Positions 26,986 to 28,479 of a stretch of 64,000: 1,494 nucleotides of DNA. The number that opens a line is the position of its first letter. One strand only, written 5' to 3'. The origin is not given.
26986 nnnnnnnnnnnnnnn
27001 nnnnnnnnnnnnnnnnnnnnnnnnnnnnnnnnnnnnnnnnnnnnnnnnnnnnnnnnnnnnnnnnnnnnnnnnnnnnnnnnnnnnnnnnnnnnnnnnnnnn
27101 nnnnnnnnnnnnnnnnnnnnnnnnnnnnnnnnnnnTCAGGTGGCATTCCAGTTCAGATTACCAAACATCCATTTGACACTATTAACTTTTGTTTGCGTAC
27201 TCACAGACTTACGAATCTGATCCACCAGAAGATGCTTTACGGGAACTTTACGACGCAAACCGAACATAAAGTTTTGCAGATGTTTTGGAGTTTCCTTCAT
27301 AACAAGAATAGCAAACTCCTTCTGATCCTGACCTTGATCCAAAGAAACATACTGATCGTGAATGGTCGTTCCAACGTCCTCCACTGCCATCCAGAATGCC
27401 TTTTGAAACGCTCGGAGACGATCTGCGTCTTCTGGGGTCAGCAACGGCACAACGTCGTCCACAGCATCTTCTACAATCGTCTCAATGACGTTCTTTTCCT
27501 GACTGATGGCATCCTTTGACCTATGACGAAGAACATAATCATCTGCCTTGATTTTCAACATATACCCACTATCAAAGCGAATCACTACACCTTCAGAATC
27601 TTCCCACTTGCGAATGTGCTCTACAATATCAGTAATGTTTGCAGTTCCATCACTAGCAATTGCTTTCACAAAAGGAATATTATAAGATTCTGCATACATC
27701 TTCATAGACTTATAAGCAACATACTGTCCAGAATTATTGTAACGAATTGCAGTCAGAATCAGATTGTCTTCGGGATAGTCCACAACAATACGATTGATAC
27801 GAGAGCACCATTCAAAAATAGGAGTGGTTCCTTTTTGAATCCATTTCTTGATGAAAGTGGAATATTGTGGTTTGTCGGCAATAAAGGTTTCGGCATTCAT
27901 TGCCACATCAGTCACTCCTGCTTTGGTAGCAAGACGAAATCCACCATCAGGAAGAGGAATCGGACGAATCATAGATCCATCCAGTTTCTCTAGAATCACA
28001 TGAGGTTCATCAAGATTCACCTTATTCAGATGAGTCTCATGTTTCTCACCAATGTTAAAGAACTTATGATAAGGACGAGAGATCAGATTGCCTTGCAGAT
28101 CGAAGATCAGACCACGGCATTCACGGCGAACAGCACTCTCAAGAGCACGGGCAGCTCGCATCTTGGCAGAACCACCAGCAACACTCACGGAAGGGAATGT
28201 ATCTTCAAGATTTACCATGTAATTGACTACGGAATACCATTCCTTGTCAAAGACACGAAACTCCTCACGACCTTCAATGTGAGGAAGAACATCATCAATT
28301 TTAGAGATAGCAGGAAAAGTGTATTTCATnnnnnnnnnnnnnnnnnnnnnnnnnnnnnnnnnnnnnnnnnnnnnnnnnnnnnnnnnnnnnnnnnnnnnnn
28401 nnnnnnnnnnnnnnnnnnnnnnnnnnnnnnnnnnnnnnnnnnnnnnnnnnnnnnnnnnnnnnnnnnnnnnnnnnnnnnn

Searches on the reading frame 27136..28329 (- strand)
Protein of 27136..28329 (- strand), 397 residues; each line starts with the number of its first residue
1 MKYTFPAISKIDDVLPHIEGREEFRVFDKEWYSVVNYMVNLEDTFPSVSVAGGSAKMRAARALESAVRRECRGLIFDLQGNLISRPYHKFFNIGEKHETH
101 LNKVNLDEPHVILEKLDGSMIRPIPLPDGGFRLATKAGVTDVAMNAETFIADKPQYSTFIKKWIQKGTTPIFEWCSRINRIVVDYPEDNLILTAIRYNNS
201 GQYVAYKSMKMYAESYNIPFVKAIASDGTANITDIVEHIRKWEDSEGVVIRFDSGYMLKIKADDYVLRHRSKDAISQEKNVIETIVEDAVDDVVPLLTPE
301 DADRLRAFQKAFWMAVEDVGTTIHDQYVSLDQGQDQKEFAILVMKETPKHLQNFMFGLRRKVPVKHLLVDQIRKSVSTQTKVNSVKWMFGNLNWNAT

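Call 11: search_protein_families(library=phrogs, proteins=[window:27136-28329:-], max_evalue=0.001)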
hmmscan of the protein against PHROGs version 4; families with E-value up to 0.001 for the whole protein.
window:27136-28329:- (397 aa): 2 families
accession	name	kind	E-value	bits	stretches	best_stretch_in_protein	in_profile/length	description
phrog_562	-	tail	4.5e-77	260.5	1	66-380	52-368/377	RNA ligase and tail fiber protein attachment catalyst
phrog_8238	-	DNA, RNA and nucleotide metabolism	4.8e-09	35.9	1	70-279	457-684/737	RNA ligase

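Call 12: search_protein_families(library=pfam, proteins=[window:27136-28329:-], max_evalue=0.001)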
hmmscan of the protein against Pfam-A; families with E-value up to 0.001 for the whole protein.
window:27136-28329:- (397 aa): 3 families
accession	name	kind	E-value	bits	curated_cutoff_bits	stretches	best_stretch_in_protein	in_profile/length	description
PF09511.15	RNA_lig_T4_1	-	2.2e-34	119.7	28.3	1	70-264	1-226/227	RNA ligase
PF20819.2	T4_Rnl1_C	-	6.4e-08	33.4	27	1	272-362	1-92/122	T4 RNA ligase 1, C-terminal domain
PF09414.15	RNA_ligase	-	0.00014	22.5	27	1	110-258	3-168/171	RNA ligase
